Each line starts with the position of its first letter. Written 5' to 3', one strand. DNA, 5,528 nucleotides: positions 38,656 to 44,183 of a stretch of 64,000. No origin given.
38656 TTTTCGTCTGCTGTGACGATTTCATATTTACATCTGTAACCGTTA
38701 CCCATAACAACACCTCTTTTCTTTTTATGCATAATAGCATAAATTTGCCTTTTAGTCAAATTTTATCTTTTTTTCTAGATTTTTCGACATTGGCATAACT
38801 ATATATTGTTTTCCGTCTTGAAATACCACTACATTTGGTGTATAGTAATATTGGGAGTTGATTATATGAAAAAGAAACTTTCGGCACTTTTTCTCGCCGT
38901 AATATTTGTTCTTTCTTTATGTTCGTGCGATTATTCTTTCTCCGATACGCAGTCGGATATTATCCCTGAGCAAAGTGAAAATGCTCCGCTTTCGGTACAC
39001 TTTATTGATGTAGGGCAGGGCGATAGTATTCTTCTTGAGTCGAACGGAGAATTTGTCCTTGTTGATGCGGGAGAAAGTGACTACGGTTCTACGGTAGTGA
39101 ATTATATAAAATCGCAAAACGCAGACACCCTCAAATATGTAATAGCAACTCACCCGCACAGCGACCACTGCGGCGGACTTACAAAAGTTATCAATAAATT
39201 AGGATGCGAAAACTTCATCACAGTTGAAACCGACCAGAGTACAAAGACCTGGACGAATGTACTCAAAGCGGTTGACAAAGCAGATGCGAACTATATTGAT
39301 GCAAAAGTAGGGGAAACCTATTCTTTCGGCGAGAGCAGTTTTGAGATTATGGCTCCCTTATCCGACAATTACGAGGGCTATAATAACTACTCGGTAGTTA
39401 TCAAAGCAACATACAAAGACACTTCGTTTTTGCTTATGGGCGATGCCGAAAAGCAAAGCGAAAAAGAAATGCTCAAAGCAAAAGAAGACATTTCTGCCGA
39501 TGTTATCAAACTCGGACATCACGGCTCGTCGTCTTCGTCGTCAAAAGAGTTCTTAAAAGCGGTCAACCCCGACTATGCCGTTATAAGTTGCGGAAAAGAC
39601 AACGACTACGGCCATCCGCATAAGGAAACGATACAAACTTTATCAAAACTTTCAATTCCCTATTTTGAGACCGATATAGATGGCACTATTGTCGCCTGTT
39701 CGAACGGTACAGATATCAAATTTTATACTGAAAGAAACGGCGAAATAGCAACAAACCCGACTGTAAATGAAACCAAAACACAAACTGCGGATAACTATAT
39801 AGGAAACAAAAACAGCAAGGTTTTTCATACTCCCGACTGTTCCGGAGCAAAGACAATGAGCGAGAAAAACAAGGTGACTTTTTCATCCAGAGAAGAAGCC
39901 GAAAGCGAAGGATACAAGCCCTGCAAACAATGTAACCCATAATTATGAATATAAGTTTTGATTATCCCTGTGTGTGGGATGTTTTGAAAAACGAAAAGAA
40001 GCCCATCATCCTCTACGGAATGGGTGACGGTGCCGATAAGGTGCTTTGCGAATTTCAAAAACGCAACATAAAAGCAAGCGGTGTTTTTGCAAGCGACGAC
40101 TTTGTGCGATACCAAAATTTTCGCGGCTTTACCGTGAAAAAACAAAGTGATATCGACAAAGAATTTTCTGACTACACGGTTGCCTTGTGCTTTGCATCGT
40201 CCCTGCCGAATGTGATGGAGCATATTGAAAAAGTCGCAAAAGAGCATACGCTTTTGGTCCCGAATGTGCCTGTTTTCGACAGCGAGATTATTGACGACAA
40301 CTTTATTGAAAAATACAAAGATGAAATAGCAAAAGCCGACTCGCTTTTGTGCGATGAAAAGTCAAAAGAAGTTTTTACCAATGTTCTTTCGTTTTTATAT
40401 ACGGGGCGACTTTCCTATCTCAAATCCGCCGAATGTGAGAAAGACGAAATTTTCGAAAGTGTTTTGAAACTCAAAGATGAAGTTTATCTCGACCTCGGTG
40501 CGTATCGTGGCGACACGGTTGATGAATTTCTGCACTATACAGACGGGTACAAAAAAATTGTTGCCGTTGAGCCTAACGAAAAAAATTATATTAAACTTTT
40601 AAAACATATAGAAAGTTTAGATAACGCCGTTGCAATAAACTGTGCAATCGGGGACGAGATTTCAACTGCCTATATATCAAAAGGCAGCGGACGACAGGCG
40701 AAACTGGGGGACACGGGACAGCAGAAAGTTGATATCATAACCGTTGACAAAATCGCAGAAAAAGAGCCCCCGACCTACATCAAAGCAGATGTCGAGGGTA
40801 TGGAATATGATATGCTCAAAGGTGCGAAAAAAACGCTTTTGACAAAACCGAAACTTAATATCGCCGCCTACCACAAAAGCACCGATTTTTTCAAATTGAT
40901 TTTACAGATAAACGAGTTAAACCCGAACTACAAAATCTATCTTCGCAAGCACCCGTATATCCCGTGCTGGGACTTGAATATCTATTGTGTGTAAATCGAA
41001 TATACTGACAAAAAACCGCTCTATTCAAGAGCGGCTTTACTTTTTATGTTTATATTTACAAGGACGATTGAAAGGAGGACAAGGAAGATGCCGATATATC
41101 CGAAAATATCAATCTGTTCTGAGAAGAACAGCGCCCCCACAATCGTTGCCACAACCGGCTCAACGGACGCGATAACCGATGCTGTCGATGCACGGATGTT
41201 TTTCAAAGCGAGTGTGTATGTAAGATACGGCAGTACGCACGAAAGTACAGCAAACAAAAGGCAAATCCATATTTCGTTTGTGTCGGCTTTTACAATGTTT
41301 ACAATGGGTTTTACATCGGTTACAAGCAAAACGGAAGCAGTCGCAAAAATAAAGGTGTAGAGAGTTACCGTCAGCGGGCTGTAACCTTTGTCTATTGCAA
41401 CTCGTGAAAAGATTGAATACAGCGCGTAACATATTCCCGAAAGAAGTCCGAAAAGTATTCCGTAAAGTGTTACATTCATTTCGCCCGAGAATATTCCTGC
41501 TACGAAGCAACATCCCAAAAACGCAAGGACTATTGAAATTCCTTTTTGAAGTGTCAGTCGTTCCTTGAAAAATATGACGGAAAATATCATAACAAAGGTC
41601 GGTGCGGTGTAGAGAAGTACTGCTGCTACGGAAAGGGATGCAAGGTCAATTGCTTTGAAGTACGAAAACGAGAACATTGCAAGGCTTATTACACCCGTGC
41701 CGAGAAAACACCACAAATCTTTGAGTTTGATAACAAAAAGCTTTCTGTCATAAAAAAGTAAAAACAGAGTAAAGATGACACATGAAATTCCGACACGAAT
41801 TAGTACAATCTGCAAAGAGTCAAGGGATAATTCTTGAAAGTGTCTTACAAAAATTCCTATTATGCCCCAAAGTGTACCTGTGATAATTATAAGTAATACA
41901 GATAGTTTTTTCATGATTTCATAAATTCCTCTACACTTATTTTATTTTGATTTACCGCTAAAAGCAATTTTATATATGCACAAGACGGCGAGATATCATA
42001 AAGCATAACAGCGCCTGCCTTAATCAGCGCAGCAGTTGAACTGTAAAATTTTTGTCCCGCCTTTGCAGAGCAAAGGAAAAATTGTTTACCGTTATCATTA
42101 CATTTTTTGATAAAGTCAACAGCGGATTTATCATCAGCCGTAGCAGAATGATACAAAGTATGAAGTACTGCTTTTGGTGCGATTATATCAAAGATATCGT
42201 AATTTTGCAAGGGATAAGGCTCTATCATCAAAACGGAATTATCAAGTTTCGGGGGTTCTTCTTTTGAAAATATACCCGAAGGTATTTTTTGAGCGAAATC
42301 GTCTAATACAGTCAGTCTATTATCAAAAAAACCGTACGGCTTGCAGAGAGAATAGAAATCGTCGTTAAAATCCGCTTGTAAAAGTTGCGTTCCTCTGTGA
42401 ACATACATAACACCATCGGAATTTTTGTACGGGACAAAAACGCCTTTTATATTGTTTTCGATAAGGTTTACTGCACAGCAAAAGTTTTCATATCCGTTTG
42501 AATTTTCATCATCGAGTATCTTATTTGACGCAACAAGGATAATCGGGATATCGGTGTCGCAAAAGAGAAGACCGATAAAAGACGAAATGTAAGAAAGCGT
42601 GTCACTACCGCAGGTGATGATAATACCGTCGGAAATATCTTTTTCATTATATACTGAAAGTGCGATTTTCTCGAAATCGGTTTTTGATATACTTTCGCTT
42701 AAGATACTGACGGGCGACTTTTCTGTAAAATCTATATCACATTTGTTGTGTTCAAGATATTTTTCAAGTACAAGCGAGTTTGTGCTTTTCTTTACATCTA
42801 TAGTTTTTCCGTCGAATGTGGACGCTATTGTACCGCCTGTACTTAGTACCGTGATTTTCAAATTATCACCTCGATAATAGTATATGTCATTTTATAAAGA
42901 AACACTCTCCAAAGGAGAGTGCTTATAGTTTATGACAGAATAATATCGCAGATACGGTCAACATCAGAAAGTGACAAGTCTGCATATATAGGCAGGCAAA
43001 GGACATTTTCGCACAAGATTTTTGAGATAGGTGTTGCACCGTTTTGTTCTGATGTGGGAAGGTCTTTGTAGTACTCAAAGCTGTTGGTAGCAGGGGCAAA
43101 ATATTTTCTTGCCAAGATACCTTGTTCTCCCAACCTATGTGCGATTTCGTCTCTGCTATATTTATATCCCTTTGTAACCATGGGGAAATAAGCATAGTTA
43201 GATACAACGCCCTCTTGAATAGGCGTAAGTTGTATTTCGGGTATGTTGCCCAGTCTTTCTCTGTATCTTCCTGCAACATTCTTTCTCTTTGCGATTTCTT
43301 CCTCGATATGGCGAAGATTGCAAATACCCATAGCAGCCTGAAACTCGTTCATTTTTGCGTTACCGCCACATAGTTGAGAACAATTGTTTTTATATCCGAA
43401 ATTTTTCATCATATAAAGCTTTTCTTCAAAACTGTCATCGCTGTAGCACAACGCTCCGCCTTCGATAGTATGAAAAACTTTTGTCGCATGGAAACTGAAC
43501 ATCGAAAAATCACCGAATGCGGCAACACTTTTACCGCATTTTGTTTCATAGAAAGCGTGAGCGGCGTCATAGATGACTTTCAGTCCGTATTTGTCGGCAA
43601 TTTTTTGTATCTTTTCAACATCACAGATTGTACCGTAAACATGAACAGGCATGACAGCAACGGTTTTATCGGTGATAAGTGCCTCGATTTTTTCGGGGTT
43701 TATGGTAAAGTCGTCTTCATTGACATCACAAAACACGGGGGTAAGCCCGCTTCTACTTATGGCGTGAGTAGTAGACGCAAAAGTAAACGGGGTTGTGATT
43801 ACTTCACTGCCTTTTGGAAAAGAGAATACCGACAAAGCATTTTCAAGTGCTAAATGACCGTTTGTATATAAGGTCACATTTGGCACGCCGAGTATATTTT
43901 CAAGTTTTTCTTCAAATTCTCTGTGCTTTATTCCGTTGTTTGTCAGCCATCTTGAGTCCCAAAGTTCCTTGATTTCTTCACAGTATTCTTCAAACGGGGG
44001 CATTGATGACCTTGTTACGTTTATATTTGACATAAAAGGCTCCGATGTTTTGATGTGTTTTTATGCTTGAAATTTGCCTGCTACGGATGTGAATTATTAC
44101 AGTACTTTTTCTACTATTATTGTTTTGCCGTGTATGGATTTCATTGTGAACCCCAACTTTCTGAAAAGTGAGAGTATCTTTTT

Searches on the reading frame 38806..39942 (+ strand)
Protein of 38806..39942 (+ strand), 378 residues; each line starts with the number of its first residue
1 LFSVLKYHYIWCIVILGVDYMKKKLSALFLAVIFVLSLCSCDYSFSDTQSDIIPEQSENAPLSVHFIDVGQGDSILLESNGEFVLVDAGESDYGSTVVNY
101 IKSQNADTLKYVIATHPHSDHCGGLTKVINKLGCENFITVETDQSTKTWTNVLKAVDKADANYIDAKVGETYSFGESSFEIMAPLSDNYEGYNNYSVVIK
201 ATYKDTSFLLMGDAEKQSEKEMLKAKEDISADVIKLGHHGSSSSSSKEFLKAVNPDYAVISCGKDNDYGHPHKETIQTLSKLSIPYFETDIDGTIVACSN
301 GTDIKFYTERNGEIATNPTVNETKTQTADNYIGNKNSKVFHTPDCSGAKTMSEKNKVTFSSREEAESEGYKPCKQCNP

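Call 56: search_protein_families(library=pfam, proteins=[window:38806-39942:+], max_evalue=0.000001)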
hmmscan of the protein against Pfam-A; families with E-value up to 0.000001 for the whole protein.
window:38806-39942:+ (378 aa): 3 families
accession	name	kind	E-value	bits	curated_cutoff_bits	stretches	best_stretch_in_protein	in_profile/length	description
PF00753.33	Lactamase_B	-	4.3e-21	76.2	22.7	1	68-263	2-195/196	Metallo-beta-lactamase superfamily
PF02805.21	Ada_Zn_binding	-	1.2e-08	35.2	23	1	329-378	16-64/65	Metal binding domain of Ada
PF12706.13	Lactamase_B_2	-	2.3e-07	31.1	27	0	84-218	3-147/200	Beta-lactamase superfamily domain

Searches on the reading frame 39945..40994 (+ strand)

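Call 56: search_protein_families(library=pfam, proteins=[window:39945-40994:+], max_evalue=0.000001)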
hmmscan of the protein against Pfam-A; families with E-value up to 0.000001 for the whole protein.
window:39945-40994:+ (349 aa): 1 family
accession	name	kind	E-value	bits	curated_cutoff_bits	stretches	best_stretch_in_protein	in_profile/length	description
PF05050.19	Methyltransf_21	-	1.4e-13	51.8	22.7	1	183-316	1-155/173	Methyltransferase FkbM domain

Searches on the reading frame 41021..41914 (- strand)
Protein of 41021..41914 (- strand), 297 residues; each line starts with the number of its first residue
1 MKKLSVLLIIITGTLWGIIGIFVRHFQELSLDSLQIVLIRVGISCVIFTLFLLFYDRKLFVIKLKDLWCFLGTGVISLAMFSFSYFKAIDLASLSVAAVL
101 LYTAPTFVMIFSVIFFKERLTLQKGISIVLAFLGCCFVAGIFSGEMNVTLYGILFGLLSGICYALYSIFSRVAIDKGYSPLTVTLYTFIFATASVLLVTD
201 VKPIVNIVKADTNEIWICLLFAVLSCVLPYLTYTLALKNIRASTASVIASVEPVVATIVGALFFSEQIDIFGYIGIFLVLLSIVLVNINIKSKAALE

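Call 56: search_protein_families(library=pfam, proteins=[window:41021-41914:-], max_evalue=0.000001)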
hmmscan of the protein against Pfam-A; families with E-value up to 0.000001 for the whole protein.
window:41021-41914:- (297 aa): 2 families
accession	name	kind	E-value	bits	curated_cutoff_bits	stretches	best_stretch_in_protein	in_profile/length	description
PF00892.27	EamA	-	1.7e-48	164.8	28.2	2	151-287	2-134/135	EamA-like transporter family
PF03151.22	TPT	-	1.2e-07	31.9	30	1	39-285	37-289/291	Triose-phosphate Transporter family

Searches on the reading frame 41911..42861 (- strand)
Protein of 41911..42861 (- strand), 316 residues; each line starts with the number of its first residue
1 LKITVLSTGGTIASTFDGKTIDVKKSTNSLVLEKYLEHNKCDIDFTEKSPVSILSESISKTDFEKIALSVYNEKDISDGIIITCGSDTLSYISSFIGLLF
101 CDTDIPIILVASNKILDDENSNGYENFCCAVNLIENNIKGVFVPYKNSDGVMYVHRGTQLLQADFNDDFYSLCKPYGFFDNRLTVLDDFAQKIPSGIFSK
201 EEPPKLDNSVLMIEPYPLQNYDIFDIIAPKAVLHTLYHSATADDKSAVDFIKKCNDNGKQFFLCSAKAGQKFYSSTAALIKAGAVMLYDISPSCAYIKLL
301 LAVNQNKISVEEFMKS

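Call 56: search_protein_families(library=pfam, proteins=[window:41911-42861:-], max_evalue=0.000001)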
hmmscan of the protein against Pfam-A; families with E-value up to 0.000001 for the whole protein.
window:41911-42861:- (316 aa): 1 family
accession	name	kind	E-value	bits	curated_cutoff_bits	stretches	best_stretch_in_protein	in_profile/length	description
PF00710.25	Asparaginase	-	3.9e-23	82.4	22.5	1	2-159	1-157/193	Asparaginase, N-terminal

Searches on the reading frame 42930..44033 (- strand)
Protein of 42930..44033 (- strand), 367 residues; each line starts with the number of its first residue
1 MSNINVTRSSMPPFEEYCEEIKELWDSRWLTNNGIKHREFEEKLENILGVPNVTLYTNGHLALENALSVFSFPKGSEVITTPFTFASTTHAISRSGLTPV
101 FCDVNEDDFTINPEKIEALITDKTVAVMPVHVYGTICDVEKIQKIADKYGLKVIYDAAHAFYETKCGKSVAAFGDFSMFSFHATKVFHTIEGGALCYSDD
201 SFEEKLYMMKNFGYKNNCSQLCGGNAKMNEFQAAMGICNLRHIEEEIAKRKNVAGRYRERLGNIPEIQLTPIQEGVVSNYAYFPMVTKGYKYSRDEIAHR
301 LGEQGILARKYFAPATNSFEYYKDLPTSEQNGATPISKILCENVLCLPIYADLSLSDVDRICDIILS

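Call 56: search_protein_families(library=pfam, proteins=[window:42930-44033:-], max_evalue=0.000001)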
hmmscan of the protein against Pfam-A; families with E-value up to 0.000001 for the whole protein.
window:42930-44033:- (367 aa): 4 families
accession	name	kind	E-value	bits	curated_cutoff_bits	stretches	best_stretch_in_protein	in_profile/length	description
PF01041.23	DegT_DnrJ_EryC1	-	3.2e-98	329.7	19.8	1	16-365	6-359/360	DegT/DnrJ/EryC1/StrS aminotransferase family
PF00155.27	Aminotran_1_2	-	1.1e-09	38.4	19.7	1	35-163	41-192/361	Aminotransferase class I and II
PF01212.27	Beta_elim_lyase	-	6.9e-08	32.6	27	1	38-267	35-271/288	Beta-eliminating lyase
PF00266.25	Aminotran_5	-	2.8e-07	30.3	21.5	1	38-192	46-207/371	Aminotransferase class-V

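Call 59: search_protein_families(library=ncbifam, proteins=[window:42930-44033:-], max_evalue=1e-10)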
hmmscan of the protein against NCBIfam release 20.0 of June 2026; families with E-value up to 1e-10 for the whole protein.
window:42930-44033:- (367 aa): 7 families
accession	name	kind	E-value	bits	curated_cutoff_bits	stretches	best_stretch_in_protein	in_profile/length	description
TIGR04427.1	PLP_DesI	equivalog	5.5e-77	259.5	650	1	5-365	22-379/390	dTDP-4-dehydro-6-deoxyglucose aminotransferase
TIGR03588.1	PseC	equivalog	1.9e-56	191.6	423.5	1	21-365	17-376/380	UDP-4-amino-4,6-dideoxy-N-acetyl-beta-L-altrosamine transaminase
TIGR04181.1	NHT_00031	hypoth_equivalog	2.4e-52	178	420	1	18-348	13-357/359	LegC family aminotransferase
NF008687.0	PRK11706.1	equivalog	3.1e-51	174.3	375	1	18-366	14-371/375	dTDP-4-amino-4,6-dideoxygalactose transaminase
NF008658.2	PRK11658.1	equivalog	2.4e-44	151.5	631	1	18-365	17-373/379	UDP-4-amino-4-deoxy-L-arabinose aminotransferase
TIGR02379.1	ECA_wecE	subfamily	1.6e-40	139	434.85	1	20-366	16-372/376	dTDP-4-amino-4,6-dideoxy-D-glucose transaminase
NF011936.0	PRK15407.1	equivalog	2.7e-37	128.5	423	1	28-219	59-257/440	lipopolysaccharide biosynthesis protein RfbH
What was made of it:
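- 42930..44684 (-): Second DesI-type aminotransferase (42930-44033) with an adjacent GNAT (44097-44684). A possible in-trans N-acetyltransferase for the amino sugar. DesI is the best NCBIfam (call 59).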
